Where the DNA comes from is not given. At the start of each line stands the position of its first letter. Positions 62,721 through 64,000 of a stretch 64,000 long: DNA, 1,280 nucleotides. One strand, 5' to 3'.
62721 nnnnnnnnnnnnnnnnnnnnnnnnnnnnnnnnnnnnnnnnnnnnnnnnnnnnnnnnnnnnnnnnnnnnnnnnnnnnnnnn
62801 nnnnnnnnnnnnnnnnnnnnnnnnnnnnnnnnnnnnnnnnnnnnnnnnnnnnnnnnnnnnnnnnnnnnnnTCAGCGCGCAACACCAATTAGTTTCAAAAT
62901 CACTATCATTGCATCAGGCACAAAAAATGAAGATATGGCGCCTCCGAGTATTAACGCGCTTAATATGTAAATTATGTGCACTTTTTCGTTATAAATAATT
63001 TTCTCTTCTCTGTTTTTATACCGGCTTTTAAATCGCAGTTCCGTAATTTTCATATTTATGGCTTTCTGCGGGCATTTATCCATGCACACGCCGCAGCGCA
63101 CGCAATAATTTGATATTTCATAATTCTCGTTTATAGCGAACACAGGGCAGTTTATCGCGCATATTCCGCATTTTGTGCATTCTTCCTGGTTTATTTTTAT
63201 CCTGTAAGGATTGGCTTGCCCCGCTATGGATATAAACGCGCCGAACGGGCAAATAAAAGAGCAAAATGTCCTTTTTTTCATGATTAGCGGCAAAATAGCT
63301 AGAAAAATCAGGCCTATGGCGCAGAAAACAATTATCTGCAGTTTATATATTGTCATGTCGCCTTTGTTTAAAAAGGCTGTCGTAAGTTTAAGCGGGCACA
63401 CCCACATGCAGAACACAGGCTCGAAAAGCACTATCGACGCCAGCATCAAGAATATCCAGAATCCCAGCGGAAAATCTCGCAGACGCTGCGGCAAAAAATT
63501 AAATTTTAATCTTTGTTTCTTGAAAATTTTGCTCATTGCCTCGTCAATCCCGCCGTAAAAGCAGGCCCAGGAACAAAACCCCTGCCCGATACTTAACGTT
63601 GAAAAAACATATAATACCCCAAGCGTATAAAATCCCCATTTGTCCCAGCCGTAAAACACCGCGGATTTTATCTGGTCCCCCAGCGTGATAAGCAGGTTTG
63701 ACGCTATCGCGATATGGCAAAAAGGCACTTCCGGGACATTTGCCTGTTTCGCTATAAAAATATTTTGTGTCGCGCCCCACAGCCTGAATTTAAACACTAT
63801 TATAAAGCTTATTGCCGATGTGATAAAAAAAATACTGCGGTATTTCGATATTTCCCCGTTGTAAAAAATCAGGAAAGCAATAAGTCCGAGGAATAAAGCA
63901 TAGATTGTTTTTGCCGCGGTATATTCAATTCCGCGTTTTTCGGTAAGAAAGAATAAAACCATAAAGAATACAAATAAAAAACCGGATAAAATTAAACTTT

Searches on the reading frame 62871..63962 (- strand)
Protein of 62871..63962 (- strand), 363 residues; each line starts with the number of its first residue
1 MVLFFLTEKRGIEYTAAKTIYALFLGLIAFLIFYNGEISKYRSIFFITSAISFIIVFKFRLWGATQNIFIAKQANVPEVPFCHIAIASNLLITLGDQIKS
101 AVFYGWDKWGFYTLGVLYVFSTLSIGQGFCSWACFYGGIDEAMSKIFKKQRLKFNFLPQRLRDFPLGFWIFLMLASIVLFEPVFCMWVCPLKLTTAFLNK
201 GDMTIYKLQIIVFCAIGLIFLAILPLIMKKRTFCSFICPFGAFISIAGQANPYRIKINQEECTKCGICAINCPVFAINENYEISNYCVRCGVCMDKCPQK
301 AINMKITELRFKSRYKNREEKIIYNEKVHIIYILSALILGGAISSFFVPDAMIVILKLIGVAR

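Call 95: search_protein_families(library=pfam, proteins=[window:62871-63962:-], max_evalue=0.000001)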
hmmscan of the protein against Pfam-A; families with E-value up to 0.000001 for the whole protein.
window:62871-63962:- (363 aa): 6 families
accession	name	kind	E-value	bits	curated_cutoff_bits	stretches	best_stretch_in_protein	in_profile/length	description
PF12801.12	Fer4_5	-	2.3e-14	53.5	22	0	215-246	6-36/48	4Fe-4S binding domain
PF00037.32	Fer4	-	3.2e-11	43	21.1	0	255-277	1-23/24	4Fe-4S binding domain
PF12838.12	Fer4_7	-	8.6e-09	36.2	27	0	233-274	7-50/52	4Fe-4S dicluster domain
PF13484.11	Fer4_16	-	3.3e-08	34.6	30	0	287-320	2-37/66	4Fe-4S double cluster binding domain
PF13237.11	Fer4_10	-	4e-07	30.3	25.5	0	283-307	5-22/53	4Fe-4S dicluster domain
PF13187.11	Fer4_9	-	4.8e-07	30.1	27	0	234-274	8-49/52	4Fe-4S dicluster domain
